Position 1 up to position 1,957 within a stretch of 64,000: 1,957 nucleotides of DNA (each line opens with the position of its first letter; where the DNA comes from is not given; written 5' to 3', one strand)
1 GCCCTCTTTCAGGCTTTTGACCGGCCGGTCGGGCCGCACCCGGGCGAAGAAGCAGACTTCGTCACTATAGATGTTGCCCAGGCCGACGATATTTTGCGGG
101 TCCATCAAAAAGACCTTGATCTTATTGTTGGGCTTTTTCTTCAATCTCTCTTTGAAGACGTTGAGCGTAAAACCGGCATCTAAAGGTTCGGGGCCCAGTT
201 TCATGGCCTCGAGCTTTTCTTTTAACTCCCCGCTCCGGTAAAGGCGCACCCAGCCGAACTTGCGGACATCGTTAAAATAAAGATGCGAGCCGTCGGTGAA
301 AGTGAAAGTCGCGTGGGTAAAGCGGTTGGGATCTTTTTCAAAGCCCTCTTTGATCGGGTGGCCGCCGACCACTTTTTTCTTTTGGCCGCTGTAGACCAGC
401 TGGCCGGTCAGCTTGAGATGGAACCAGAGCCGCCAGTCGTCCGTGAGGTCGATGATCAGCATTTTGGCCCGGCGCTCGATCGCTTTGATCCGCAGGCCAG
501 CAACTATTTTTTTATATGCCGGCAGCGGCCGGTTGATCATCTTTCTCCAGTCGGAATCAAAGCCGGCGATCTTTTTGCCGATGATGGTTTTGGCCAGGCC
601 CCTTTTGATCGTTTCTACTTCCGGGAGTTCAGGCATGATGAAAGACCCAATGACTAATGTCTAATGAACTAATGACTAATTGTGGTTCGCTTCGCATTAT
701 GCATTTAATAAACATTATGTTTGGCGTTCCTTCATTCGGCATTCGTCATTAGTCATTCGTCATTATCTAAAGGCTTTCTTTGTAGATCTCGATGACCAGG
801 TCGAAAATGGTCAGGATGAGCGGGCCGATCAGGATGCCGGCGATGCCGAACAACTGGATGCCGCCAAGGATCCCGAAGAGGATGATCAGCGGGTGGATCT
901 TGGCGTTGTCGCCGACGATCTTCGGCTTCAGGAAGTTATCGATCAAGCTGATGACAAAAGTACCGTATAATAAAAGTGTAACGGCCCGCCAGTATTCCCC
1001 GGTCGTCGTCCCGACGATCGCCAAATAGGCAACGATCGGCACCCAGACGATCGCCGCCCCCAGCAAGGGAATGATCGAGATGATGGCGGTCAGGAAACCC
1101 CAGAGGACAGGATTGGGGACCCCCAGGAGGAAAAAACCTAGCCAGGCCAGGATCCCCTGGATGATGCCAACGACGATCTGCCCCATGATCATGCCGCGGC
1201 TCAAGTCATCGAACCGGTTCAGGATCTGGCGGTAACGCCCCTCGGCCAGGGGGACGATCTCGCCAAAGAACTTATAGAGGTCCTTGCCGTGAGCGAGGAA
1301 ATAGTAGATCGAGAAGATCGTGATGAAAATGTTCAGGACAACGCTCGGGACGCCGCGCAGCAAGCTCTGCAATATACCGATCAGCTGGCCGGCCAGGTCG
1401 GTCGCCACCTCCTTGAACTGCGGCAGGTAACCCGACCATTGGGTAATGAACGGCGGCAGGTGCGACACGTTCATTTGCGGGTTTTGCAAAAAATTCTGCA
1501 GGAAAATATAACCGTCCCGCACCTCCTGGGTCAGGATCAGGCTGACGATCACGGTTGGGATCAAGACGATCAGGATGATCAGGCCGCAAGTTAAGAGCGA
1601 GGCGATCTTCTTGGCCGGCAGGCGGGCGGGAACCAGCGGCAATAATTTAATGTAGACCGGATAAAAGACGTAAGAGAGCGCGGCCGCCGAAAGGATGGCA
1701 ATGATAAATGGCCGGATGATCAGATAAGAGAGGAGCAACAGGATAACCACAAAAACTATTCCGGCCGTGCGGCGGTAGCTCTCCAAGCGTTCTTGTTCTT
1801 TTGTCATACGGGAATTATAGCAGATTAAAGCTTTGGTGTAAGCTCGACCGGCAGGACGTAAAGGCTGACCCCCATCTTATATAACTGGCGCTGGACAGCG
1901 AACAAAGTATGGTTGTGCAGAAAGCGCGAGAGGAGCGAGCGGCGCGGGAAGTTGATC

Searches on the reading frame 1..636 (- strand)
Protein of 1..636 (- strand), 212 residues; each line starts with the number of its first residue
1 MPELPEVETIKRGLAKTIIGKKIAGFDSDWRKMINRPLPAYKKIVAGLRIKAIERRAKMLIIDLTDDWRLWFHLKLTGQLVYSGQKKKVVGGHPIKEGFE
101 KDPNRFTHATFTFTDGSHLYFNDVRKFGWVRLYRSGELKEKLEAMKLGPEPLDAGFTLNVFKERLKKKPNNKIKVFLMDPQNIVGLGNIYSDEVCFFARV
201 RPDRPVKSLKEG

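Call 56: search_protein_families(library=pfam, proteins=[window:1-636:-])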
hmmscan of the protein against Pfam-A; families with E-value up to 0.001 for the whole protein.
window:1-636:- (212 aa): 2 families
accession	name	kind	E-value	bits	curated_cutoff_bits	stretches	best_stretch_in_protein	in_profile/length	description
PF01149.29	Fapy_DNA_glyco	-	2.5e-29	102.7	25.5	1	1-129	1-116/117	Formamidopyrimidine-DNA glycosylase N-terminal domain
PF06831.19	H2TH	-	3.2e-18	65.9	34.7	1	147-211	1-64/93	Formamidopyrimidine-DNA glycosylase H2TH domain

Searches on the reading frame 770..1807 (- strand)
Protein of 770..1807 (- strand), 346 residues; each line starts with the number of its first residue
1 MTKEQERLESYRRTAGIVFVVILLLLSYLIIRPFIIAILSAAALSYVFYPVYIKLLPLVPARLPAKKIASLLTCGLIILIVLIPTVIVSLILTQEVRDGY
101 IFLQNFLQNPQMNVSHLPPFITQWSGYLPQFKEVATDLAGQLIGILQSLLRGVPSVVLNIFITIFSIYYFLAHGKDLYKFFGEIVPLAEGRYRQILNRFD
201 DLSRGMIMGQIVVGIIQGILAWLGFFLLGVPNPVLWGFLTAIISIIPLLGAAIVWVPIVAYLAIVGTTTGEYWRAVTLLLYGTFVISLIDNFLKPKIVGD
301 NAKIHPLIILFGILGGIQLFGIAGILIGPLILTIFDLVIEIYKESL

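Call 37: find_related_loci(query=window:770-1807:-, collection=metagenome_contigs, flank=10000)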
Query window:770-1807:- (346 aa) in metagenome_contigs; peptide patterns used: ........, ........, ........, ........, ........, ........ (x = any residue, [..] = any of these).
218 stretches matched a pattern; 49 encode a relative of the query (tblastn E <= 1e-3); 49 distinct loci.
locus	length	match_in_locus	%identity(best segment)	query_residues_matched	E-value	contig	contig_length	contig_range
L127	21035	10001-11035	70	1-346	1e-161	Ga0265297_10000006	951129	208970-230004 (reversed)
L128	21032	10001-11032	69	1-345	3e-160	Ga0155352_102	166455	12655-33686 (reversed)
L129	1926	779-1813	71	1-346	2e-172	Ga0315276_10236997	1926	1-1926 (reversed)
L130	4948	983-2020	71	1-346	3e-155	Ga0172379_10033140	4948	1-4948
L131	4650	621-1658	66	1-346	2e-143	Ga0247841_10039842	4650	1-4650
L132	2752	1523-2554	63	4-346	3e-147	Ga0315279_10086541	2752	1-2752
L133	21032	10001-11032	60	4-346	1e-133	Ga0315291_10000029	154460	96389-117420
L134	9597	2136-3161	62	1-346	1e-126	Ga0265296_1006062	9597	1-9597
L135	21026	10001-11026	57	1-344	1e-119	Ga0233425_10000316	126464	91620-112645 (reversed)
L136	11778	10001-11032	55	1-344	1e-118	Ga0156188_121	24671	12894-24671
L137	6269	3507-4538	55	1-344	5e-118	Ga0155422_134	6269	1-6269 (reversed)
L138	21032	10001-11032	53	1-344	2e-117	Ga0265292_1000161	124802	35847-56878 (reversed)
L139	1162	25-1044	55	4-344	1e-121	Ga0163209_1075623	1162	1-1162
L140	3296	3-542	67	167-346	5e-75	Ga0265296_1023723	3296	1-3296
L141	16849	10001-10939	41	11-345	7e-58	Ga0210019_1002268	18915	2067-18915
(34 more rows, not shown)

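Call 52: find_encoding_contigs(protein=window:770-1807:-, flank=10000, max_places=3)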
Protein window:770-1807:- (346 aa): 3 contigs read that carry it; 1 place shown.
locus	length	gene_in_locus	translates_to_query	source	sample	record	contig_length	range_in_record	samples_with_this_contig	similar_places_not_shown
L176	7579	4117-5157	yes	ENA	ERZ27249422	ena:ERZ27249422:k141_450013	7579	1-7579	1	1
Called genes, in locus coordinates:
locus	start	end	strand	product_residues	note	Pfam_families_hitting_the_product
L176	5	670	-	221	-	PF01370:Epimerase (weak), PF02254:TrkA_N, PF13460:NAD_binding_10 (weak), PF02080:TrkA_C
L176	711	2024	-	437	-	PF02386:TrkH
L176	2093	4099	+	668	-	PF13520:AA_permease_2, PF00324:AA_permease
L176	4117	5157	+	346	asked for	PF01594:AI-2E_transport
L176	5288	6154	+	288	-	PF01149:Fapy_DNA_glyco, PF06831:H2TH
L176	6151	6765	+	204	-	PF01557:FAA_hydrolase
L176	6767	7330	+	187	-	PF11141:DUF2914 (weak)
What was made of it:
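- Checked: They sit between the stop of an AI-2E transporter gene (767-1807, minus strand) and the start of mutM/fpg (ATG at 636-634, minus strand); Pfam confirms both genes (calls 52, 56).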
